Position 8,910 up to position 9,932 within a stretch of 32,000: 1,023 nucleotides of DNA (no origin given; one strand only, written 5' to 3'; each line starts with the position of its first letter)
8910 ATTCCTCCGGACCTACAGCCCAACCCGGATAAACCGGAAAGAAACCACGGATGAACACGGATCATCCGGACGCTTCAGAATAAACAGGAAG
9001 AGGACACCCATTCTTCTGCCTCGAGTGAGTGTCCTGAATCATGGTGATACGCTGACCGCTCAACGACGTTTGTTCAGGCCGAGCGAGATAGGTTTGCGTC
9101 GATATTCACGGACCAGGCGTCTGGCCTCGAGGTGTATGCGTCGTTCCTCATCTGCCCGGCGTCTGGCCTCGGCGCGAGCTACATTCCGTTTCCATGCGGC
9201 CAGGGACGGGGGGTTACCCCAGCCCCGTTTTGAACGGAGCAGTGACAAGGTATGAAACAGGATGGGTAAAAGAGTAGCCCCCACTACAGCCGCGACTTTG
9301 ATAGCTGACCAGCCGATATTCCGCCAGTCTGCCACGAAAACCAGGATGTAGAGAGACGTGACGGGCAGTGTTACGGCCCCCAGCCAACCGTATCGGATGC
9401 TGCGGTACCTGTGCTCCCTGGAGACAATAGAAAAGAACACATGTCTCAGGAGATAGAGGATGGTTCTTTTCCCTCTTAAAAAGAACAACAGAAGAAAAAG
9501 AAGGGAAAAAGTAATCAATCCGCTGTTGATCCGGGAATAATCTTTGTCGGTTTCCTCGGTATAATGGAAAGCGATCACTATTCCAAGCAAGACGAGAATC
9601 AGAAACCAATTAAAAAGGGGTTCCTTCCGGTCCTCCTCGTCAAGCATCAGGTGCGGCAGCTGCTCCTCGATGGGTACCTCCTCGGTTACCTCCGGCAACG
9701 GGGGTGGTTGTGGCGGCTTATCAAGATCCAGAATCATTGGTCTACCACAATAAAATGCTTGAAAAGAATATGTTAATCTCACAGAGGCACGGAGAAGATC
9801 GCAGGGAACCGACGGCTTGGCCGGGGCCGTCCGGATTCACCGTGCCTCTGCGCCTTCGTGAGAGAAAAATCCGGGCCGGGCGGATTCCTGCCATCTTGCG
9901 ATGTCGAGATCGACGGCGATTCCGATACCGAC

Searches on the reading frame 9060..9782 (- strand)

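Call 84: search_protein_families(library=pfam, proteins=[window:9060-9782:-], max_evalue=0.001)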
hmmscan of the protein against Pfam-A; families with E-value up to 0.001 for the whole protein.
window:9060-9782:- (240 aa): 2 families
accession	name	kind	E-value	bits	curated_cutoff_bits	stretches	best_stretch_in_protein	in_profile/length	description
PF19529.4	DUF6057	-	0.0003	20.2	29.8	1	62-179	125-252/569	Family of unknown function (DUF6057)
PF14093.11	DUF4271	-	0.00097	19.5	29.7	0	53-170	46-164/206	Domain of unknown function (DUF4271)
